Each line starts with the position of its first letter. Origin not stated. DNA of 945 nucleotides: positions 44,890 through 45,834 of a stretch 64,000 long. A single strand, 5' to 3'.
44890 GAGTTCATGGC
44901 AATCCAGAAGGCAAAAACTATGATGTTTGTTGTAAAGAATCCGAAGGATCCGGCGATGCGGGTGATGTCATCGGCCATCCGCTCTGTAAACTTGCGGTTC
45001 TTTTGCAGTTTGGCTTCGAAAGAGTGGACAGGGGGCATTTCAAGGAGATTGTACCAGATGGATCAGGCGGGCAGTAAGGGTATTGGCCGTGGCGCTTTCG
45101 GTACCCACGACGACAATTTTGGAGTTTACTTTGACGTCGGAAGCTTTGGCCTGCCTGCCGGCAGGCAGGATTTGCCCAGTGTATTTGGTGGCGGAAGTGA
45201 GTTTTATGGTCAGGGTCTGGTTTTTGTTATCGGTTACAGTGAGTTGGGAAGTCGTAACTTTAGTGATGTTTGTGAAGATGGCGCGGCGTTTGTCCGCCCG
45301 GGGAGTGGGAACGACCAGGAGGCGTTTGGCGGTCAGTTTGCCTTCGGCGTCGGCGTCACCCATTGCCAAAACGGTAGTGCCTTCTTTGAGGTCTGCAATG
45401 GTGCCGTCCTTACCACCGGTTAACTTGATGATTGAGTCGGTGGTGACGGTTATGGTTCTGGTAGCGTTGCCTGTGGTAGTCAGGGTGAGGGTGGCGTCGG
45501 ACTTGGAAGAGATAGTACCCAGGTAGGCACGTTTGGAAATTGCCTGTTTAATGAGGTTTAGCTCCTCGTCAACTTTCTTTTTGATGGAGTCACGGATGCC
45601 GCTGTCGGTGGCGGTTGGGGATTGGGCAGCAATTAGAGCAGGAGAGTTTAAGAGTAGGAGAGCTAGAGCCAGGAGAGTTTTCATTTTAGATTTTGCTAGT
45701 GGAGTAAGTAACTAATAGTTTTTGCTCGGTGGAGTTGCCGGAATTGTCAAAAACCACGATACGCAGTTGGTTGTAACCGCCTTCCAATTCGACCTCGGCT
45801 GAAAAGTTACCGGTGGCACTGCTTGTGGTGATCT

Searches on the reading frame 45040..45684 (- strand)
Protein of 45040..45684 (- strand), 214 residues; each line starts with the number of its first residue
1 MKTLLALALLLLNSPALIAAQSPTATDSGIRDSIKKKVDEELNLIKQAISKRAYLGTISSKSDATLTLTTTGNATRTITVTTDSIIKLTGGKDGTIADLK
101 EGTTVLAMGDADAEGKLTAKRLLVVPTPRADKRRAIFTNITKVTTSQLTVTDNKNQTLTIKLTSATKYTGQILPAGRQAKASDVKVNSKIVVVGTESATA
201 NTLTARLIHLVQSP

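Call 14: search_protein_families(library=pfam, proteins=[window:45040-45684:-])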
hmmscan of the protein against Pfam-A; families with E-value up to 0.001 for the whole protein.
window:45040-45684:- (214 aa): 2 families
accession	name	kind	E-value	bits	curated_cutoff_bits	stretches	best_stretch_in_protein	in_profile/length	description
PF18914.6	DUF5666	-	9.4e-06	26.3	27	0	56-121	2-58/60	Domain of unknown function (DUF5666)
PF01079.26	Hint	-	0.00076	19.6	29.7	1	81-202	15-123/213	Hint module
